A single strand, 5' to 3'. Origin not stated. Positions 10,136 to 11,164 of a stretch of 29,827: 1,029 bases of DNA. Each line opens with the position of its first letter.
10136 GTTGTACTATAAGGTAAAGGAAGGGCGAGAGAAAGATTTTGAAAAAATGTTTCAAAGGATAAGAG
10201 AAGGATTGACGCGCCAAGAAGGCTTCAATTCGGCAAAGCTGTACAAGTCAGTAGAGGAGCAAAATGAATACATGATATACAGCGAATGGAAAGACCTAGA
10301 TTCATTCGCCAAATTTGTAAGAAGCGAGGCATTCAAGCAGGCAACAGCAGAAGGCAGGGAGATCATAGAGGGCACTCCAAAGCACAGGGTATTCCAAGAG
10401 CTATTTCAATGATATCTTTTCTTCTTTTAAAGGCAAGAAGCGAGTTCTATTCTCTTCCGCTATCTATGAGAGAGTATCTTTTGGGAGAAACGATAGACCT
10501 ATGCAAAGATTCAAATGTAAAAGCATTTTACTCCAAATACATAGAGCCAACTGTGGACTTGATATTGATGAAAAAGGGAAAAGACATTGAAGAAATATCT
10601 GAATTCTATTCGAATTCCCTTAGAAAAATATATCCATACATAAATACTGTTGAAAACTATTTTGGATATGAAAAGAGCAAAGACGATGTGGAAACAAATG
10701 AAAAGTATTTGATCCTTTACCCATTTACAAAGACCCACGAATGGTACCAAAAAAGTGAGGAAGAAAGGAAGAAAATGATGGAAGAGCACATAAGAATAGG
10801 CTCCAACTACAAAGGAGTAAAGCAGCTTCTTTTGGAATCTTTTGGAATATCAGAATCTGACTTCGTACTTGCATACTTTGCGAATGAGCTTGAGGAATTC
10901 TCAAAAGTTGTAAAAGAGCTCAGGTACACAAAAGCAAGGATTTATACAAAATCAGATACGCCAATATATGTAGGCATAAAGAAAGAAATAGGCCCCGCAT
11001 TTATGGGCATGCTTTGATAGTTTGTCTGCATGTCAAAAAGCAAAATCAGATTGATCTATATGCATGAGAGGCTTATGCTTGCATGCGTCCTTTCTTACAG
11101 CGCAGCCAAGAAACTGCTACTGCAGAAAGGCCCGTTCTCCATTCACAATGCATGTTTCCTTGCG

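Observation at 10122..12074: Cassette with only the last two steps of heme b synthesis: possible porphyrin salvage from a host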

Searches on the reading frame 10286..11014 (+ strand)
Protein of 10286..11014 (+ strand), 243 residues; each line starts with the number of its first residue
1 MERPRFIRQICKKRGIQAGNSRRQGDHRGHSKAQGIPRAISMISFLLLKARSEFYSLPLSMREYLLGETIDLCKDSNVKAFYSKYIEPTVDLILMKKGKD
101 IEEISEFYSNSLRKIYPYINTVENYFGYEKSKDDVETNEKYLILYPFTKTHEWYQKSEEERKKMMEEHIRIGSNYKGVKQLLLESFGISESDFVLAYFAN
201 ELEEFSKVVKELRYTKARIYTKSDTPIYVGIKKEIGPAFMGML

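Call 3: search_protein_families(library=pfam, proteins=[window:10286-11014:+], max_evalue=0.01)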
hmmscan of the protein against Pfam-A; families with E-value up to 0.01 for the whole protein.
window:10286-11014:+ (243 aa): 1 family
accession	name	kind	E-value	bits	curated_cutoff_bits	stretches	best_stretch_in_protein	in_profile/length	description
PF06778.18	Chlor_dismutase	-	3.1e-35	122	25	1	131-232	87-188/189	Chlorite dismutase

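Call 4: search_protein_families(library=ncbifam, proteins=[window:10286-11014:+], max_evalue=0.01)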
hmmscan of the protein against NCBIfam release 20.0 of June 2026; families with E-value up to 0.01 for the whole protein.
window:10286-11014:+ (243 aa): 3 families
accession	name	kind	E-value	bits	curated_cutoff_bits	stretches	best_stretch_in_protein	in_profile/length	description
NF042928.1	HemQ_actino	equivalog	4.8e-24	84.9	235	1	136-235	113-212/220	hydrogen peroxide-dependent heme synthase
NF008913.0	PRK12276.1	equivalog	1.5e-12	47.8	253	1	139-230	138-234/248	hydrogen peroxide-dependent heme synthase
NF007124.0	PRK09565.1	equivalog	1.2e-07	31.6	446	1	138-218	147-232/637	heme-binding protein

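Call 9: find_homologous_proteins(query=window:10409-11014:+)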
Query window:10409-11014:+ (202 aa): 2 proteins with E <= 0.001 among 103 candidates.
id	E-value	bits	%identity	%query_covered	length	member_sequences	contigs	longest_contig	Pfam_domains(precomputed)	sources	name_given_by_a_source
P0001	6.5e-126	436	100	100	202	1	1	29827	PF06778.19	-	-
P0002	5.3e-23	100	48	52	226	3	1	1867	PF06778.19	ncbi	-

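Call 12: search_solved_structures(query=window:10409-11014:+, max_evalue=0.01, show_alignments=3)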
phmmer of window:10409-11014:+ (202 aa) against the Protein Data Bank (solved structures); distinct sequences matched with E-value up to 0.01: 24.
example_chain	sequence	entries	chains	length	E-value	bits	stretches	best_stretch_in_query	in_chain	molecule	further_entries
9mhq_A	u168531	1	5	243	9e-18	68.2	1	95-201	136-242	Coproheme decarboxylase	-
9mhr_A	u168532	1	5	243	1.2e-17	67.7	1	95-201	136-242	Coproheme decarboxylase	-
9miq_A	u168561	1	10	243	8.7e-17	65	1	95-201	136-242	Coproheme decarboxylase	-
3dtz_A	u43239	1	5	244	7.3e-15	58.7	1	50-195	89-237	Putative Chlorite dismutase TA0507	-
7q4f_A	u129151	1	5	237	2.4e-13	53.7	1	100-191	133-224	Coproheme decarboxylase from Corynebacterium dipththeriae W183Y mutant in complex with cop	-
6xub_A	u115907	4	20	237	4.6e-13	52.8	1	100-191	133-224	Chlorite dismutase | Coproheme decarboxylase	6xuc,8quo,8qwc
7q4g_A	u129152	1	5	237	7.4e-12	48.9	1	100-191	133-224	Coproheme decarboxylase from Corynebacterium diphtheriae Y135A mutant in complex with copr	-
4m09_A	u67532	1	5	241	1.9e-09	41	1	97-176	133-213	Chlorite dismutase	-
4m05_A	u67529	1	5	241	2.5e-08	37.4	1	97-176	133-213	Chlorite dismutase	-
3nn1_A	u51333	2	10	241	3.3e-08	37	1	97-176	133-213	Chlorite dismutase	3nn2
3nn4_A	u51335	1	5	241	3.4e-08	36.9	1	97-176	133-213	Chlorite dismutase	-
3nn3_A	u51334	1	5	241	6.3e-08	36.1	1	97-176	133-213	Chlorite dismutase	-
3q08_A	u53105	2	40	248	2.3e-07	34.2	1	99-177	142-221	Chlorite dismutase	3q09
5loq_A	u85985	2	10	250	2.6e-07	34.1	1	98-177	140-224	Putative heme-dependent peroxidase lmo2113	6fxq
2vxh_A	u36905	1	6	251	2.6e-07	34.1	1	99-177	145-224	CHLORITE DISMUTASE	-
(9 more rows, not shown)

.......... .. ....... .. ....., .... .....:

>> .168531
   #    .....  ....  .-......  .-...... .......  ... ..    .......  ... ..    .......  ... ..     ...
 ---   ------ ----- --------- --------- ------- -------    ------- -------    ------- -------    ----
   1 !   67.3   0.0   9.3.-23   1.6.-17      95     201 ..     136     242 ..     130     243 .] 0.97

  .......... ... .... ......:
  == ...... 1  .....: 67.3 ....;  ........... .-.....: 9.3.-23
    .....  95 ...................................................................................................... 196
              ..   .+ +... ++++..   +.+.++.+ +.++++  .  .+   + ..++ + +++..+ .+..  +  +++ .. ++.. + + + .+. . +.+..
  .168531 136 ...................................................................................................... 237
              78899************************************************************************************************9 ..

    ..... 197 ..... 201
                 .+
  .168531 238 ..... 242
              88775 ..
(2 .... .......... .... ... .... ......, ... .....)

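Call 20: search_protein_representatives(protein=window:10409-11014:+)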
Query: 202 residues. Proteins with E-value up to 0.001 (for the whole library): 500; up to 1e-10: 206; up to 1e-30: 2. The best 150 are listed.
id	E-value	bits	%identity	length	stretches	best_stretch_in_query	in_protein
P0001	2.1e-126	435.6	100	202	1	1-202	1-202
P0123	1.0e-35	139.8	44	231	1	2-195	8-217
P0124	2.0e-27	112.7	55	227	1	97-196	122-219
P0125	9.3e-26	107.3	51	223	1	98-193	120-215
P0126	3.6e-25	105.4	38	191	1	31-194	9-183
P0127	1.5e-24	103.4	37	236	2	90-194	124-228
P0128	2.7e-24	102.5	36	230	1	2-192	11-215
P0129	3.0e-24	102.4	37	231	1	33-195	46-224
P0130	3.4e-24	102.2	45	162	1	86-193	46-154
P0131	3.9e-24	102.0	51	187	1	98-195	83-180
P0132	1.7e-23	100.0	52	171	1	95-191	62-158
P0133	1.9e-23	99.7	51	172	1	97-192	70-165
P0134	1.9e-23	99.7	49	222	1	92-194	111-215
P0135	7.0e-23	97.9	33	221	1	3-197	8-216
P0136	1.9e-22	96.5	50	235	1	97-190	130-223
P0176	5.8e-19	85.1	34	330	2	94-194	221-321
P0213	7.0e-16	75.1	36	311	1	70-196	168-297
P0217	1.4e-15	74.2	37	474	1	75-194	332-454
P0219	1.5e-15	74.0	40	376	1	96-188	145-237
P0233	1.6e-14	70.7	39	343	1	99-194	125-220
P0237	2.6e-14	70.0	40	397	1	98-193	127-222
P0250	6.7e-14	68.6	42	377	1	97-188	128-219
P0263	2.4e-13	66.8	39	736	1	98-193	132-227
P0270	6.7e-13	65.4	36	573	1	97-191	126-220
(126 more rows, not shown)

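Call 21: find_encoding_contigs(protein=P0123, flank=8000, max_places=4)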
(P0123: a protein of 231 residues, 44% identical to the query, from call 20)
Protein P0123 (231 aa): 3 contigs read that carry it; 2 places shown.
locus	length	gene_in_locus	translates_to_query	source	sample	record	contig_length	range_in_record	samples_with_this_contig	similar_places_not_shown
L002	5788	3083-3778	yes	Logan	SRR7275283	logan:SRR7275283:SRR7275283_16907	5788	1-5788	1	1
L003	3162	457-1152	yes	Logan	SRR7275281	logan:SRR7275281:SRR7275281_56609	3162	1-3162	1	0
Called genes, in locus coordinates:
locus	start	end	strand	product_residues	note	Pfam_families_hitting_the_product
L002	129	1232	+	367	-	-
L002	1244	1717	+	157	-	PF04312:DUF460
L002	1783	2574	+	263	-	-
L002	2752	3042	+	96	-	PF03992:ABM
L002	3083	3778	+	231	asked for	PF06778:Chlor_dismutase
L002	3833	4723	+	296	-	PF00762:Ferrochelatase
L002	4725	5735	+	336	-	PF05201:GlutR_N, PF01488:Shikimate_DH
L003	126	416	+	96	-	PF03992:ABM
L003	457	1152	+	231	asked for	PF06778:Chlor_dismutase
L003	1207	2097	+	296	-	PF00762:Ferrochelatase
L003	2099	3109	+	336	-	PF05201:GlutR_N, PF01488:Shikimate_DH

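Call 22: find_encoding_contigs(protein=P0128, flank=8000, max_places=4)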
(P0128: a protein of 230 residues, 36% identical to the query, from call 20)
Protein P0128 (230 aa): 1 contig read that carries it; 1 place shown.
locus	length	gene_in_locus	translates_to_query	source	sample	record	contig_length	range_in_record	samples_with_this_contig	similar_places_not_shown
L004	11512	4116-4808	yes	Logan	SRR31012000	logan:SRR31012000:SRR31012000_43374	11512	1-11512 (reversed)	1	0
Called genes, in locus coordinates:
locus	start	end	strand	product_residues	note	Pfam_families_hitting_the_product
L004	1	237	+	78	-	?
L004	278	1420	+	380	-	PF02746:MR_MLE_N, PF13378:MR_MLE_C, PF26685:DUF8230_C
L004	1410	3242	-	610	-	PF26549:Tricorn_N (faint), PF12146:Hydrolase_4 (faint), PF02129:Peptidase_S15 (faint), PF20434:BD-FAE, PF00326:Peptidase_S9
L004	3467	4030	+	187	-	PF08713:DNA_alkylation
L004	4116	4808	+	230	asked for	PF06778:Chlor_dismutase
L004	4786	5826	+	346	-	PF01208:URO-D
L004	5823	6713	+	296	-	PF00762:Ferrochelatase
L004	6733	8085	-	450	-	PF01266:DAO (faint), PF01593:Amino_oxidase, PF13450:NAD_binding_8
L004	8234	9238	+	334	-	PF00490:ALAD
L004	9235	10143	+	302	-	PF01379:Porphobil_deam, PF03900:Porphobil_deamC (weak)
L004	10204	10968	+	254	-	PF02602:HEM4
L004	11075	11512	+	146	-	?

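Call 59: search_solved_structures(query=window:10409-11014:+, max_evalue=1e-12, show_alignments=5)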
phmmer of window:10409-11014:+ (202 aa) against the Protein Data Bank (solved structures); distinct sequences matched with E-value up to 1e-12: 6.
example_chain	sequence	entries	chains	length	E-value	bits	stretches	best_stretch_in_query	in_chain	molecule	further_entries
9mhq_A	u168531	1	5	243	9e-18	68.2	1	95-201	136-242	Coproheme decarboxylase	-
9mhr_A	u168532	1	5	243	1.2e-17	67.7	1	95-201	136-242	Coproheme decarboxylase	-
9miq_A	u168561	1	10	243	8.7e-17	65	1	95-201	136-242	Coproheme decarboxylase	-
3dtz_A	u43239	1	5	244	7.3e-15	58.7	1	50-195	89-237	Putative Chlorite dismutase TA0507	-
7q4f_A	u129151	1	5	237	2.4e-13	53.7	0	100-191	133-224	Coproheme decarboxylase from Corynebacterium dipththeriae W183Y mutant in complex with cop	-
6xub_A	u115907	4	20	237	4.6e-13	52.8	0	100-191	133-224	Chlorite dismutase | Coproheme decarboxylase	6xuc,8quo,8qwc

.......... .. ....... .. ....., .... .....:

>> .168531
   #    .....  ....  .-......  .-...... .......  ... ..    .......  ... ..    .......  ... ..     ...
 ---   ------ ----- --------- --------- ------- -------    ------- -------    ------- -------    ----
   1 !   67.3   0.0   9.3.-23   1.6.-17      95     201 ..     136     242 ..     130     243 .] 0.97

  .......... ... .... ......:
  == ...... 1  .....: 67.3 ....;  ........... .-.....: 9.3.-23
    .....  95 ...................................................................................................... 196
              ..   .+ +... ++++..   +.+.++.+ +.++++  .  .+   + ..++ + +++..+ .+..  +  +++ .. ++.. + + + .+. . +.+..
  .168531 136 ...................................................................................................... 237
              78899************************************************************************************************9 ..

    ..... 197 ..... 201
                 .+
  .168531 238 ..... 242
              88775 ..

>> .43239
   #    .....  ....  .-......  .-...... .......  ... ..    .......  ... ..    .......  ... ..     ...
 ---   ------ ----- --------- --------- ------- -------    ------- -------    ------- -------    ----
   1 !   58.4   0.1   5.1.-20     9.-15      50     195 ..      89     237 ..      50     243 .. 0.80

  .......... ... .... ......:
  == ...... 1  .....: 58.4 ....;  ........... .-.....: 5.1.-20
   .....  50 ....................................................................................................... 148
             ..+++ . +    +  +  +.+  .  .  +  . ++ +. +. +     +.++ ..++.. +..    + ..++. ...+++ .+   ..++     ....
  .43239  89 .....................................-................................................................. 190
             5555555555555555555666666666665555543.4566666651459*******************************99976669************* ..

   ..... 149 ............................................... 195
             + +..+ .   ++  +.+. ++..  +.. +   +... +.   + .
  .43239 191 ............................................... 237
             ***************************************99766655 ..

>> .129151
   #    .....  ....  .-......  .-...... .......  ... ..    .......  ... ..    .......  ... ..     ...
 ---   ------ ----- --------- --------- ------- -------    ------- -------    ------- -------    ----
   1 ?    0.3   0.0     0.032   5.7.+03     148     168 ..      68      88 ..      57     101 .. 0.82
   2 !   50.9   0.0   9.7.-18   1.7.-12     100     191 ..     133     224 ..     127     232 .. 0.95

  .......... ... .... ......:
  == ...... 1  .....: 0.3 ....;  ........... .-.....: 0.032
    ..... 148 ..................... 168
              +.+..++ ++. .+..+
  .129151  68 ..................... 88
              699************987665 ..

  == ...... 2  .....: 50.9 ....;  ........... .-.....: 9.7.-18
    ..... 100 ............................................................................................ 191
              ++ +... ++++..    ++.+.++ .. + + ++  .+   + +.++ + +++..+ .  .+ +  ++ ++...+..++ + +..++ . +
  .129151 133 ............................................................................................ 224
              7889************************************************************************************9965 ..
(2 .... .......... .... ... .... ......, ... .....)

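Call 73: search_protein_families(library=pfam, proteins=[L002:1783-2571:+], max_evalue=0.01)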
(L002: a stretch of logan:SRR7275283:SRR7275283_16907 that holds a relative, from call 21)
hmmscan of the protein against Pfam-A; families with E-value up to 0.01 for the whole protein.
L002:1783-2571:+ (263 aa): 0 families

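Call 75: predict_structure(alignment_id=A1)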
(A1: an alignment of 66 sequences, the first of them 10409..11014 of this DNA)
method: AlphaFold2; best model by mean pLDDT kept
length: 202 residues; sequences in the alignment: 66
mean_pLDDT: 95.2   pTM: 0.90
mean pLDDT of the five models: 95.2, 95.0, 94.7, 93.7, 93.6
residues with pLDDT >= 90: 187; 70-90: 15; 50-70: 0; < 50: 0
segments of 3 or more residues with pLDDT < 50: none
pLDDT, mean of each block of 10 residues (from residue 1): 97 96 94 94 95 97 97 97 95 86 97 98 96 96 96 97 97 97 93 93 75
secondary structure, 60 per line:
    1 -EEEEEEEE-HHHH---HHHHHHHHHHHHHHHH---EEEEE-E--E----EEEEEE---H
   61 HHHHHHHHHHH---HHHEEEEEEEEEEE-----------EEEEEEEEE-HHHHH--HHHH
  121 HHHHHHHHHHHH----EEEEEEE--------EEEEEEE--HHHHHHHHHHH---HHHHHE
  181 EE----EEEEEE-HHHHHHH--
elements in order: E2-9 H11-14 H18-33 E37-41 E51-56 H60-71 E78-88 E100-108 H110-114 H117-132 E137-143 E152-158 H161-171 H175-179 E180-182 E187-192 H194-200

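Call 77: search_protein_families(library=ncbifam, proteins=[L002:4725-5732:+], max_evalue=0.001)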
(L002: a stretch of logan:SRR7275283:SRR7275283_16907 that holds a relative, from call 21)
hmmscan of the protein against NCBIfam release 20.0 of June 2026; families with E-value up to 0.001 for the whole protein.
L002:4725-5732:+ (336 aa): 10 families
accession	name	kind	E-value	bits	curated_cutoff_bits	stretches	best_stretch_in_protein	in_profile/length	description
TIGR01035.1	hemA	equivalog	2.1e-54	185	209.55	1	5-315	3-338/416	glutamyl-tRNA reductase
NF000744.0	PRK00045.1-3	equivalog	8.6e-39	133.6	429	1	26-304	29-335/447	glutamyl-tRNA reductase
NF000752.0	PRK00045.4-2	equivalog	2.3e-36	125.8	381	1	8-310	16-314/412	glutamyl-tRNA reductase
NF000750.0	PRK00045.3-4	equivalog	9.6e-35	120.4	289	1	3-303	3-325/439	glutamyl-tRNA reductase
NF001909.0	PRK00676.1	equivalog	6.6e-25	87.9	478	1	9-291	9-297/338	glutamyl-tRNA reductase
NF000751.1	PRK00045.4-1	equivalog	2.3e-22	79.6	478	1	6-300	14-307/426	glutamyl-tRNA reductase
NF010548.0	PRK13940.1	equivalog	2e-18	66.4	469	1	31-267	34-282/414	glutamyl-tRNA reductase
NF006162.0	PRK08306.1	equivalog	2.9e-05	23.5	261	1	144-257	128-242/297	dipicolinate synthase subunit DpsA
TIGR02853.1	spore_dpaA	equivalog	9.2e-05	21.8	319.65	1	80-258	63-240/287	dipicolinic acid synthetase subunit A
TIGR04058.1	AcACP_reductase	equivalog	0.00066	19.1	449.7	1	116-273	92-261/339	long-chain acyl-[acyl-carrier-protein] reductase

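Call 78: fold_search(model_id=the predicted structure, library=pdb)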
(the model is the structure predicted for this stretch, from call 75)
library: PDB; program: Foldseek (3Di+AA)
matches with E <= 10: 1313; with E <= 0.001: 218
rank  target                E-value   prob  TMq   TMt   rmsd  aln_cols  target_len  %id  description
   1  9mhr_A                2.2e-16  1.00  0.86  0.82   2.8       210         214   22  G169L variant of Coproheme Decarboxylase from Streptomyces Coelicolor in complex with Monovinyl, Monopropionate Deuter (released 2025-10-22)
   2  9mhr_D                2.4e-16  1.00  0.83  0.77   3.4       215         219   22  G169L variant of Coproheme Decarboxylase from Streptomyces Coelicolor in complex with Monovinyl, Monopropionate Deuter (released 2025-10-22)
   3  9mhq_E                2.4e-16  1.00  0.83  0.78   3.4       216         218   22  G169V variant of Streptomyces coelicolor coproheme decarboxylase in complex with Monovinyl, Monopropionate Deuteroheme (released 2025-10-22)
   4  9mhq_C                3.6e-16  1.00  0.84  0.77   3.4       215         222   22  G169V variant of Streptomyces coelicolor coproheme decarboxylase in complex with Monovinyl, Monopropionate Deuteroheme (released 2025-10-22)
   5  9mhr_C                4.1e-16  1.00  0.86  0.81   2.8       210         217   22  G169L variant of Coproheme Decarboxylase from Streptomyces Coelicolor in complex with Monovinyl, Monopropionate Deuter (released 2025-10-22)
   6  9mhr_B                4.3e-16  1.00  0.85  0.81   2.8       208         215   22  G169L variant of Coproheme Decarboxylase from Streptomyces Coelicolor in complex with Monovinyl, Monopropionate Deuter (released 2025-10-22)
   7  9miq_H                4.6e-16  1.00  0.85  0.78   3.2       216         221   22  Wild-type Coproheme Decarboxylase from Streptomyces Coelicolor in complex with Monovinyl, Monopropionate Deuteroheme (released 2025-10-22)
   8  9mhq_A                5.2e-16  1.00  0.86  0.79   3.1       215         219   21  G169V variant of Streptomyces coelicolor coproheme decarboxylase in complex with Monovinyl, Monopropionate Deuteroheme (released 2025-10-22)
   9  9mhq_B                5.5e-16  1.00  0.84  0.76   3.3       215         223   22  G169V variant of Streptomyces coelicolor coproheme decarboxylase in complex with Monovinyl, Monopropionate Deuteroheme (released 2025-10-22)
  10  9mhr_E                6.2e-16  1.00  0.83  0.78   3.5       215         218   22  G169L variant of Coproheme Decarboxylase from Streptomyces Coelicolor in complex with Monovinyl, Monopropionate Deuter (released 2025-10-22)
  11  9miq_A                6.2e-16  1.00  0.84  0.77   3.4       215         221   22  Wild-type Coproheme Decarboxylase from Streptomyces Coelicolor in complex with Monovinyl, Monopropionate Deuteroheme (released 2025-10-22)
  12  9miq_E                6.6e-16  1.00  0.83  0.78   3.4       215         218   22  Wild-type Coproheme Decarboxylase from Streptomyces Coelicolor in complex with Monovinyl, Monopropionate Deuteroheme (released 2025-10-22)
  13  9miq_B                1.9e-15  1.00  0.83  0.76   3.4       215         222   22  Wild-type Coproheme Decarboxylase from Streptomyces Coelicolor in complex with Monovinyl, Monopropionate Deuteroheme (released 2025-10-22)
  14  3dtz_C                3.2e-15  1.00  0.86  0.81   2.7       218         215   22  Crystal structure of Putative Chlorite dismutase TA0507 (released 2008-08-05)
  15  3dtz_D                8.0e-15  1.00  0.85  0.78   3.1       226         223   20  Crystal structure of Putative Chlorite dismutase TA0507 (released 2008-08-05)
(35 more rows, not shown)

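Call 87: search_protein_families(library=pfam, proteins=[P0270, P0263, P0237, P0250, P0219, P0233, P0217, P0176, P0213], max_evalue=0.001)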
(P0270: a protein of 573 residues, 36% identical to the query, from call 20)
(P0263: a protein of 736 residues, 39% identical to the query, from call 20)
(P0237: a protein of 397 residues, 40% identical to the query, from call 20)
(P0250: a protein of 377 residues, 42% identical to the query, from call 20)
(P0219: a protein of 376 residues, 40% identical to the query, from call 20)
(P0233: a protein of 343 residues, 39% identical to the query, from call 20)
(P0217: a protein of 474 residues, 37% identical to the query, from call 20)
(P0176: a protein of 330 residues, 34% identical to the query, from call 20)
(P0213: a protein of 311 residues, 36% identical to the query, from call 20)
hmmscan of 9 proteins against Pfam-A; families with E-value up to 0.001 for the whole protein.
P0270 (573 aa): 1 family
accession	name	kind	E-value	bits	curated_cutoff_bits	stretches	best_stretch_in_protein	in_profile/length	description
PF06778.18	Chlor_dismutase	-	2.5e-53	181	25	1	42-220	12-188/189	Chlorite dismutase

P0263 (736 aa): 8 families
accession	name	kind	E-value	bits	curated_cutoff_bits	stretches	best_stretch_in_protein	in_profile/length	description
PF17805.7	AsnC_trans_reg2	-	1e-57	192.7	27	2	628-713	1-86/86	AsnC-like ligand binding domain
PF06778.18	Chlor_dismutase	-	7.6e-54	182.7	25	1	40-225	3-188/189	Chlorite dismutase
PF22451.2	NirdL-like_HTH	-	5e-30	103.3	27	2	393-439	1-47/47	Siroheme decarboxylase NirDL-like HTH domain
PF00355.32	Rieske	-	2.9e-18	66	20.3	1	256-341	3-87/88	Rieske [2Fe-2S] domain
PF13806.12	Rieske_2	-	2.7e-17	63.1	27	1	255-352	2-103/104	Rieske-like [2Fe-2S] domain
PF13404.12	HTH_AsnC-type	-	2.1e-14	53.5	27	1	389-433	1-42/42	AsnC-type helix-turn-helix domain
PF22543.2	Rieske_4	-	3.2e-06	27.9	28.4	1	276-367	21-117/119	Soluble Rieske-type ferredoxin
PF13412.12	HTH_24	-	0.00012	22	21.9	1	389-439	1-48/48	Winged helix-turn-helix DNA-binding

P0237 (397 aa): 2 families
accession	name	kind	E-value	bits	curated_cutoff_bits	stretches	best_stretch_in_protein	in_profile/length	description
PF06778.18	Chlor_dismutase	-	2.4e-52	177.8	25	1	32-220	1-188/189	Chlorite dismutase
PF08819.17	DUF1802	-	1.1e-08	35.6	25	1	292-383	80-172/174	Domain of unknown function (DUF1802)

P0250 (377 aa): 4 families
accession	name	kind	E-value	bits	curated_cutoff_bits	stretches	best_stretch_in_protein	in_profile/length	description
PF06778.18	Chlor_dismutase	-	2e-55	187.8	25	1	35-222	5-188/189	Chlorite dismutase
PF00355.32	Rieske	-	8.7e-16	58.1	20.3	1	271-345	11-87/88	Rieske [2Fe-2S] domain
PF13806.12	Rieske_2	-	1.3e-10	41.6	27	1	273-357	15-104/104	Rieske-like [2Fe-2S] domain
PF22543.2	Rieske_4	-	0.00037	21.2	28.4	0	276-334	16-78/119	Soluble Rieske-type ferredoxin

P0219 (376 aa): 4 families
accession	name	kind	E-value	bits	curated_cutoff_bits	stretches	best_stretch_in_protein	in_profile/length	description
PF06778.18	Chlor_dismutase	-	2.7e-54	184.1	25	1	47-239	1-187/189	Chlorite dismutase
PF00355.32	Rieske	-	6.6e-17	61.7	20.3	1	267-353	1-85/88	Rieske [2Fe-2S] domain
PF13806.12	Rieske_2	-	2.8e-16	59.8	27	1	267-367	1-104/104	Rieske-like [2Fe-2S] domain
PF22543.2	Rieske_4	-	2.5e-09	37.9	28.4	1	282-344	14-78/119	Soluble Rieske-type ferredoxin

P0233 (343 aa): 3 families
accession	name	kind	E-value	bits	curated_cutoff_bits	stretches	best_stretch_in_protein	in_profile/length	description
PF06778.18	Chlor_dismutase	-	6.9e-54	182.8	25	1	30-217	3-188/189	Chlorite dismutase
PF00355.32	Rieske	-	4e-19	68.8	20.3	1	245-332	3-88/88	Rieske [2Fe-2S] domain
PF13806.12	Rieske_2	-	2.5e-14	53.5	27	1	246-342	4-103/104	Rieske-like [2Fe-2S] domain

P0217 (474 aa): 2 families
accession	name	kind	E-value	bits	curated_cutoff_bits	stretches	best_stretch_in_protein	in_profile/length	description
PF06778.18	Chlor_dismutase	-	4.1e-45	154.2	25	1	293-451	26-188/189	Chlorite dismutase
PF01435.24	Peptidase_M48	-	1.4e-17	64.5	20.3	1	19-167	51-185/186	Peptidase family M48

P0176 (330 aa): 2 families
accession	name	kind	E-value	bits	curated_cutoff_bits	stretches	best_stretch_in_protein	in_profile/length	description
PF06778.18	Chlor_dismutase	-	1.7e-57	194.6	25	1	126-317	1-187/189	Chlorite dismutase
PF08369.16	PCP_red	-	3.4e-13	49.8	32.5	1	19-63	1-45/45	Proto-chlorophyllide reductase 57 kD subunit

P0213 (311 aa): 1 family
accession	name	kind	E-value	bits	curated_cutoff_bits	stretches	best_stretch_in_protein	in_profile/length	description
PF06778.18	Chlor_dismutase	-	1.1e-50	172.4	25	1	106-292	1-188/189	Chlorite dismutase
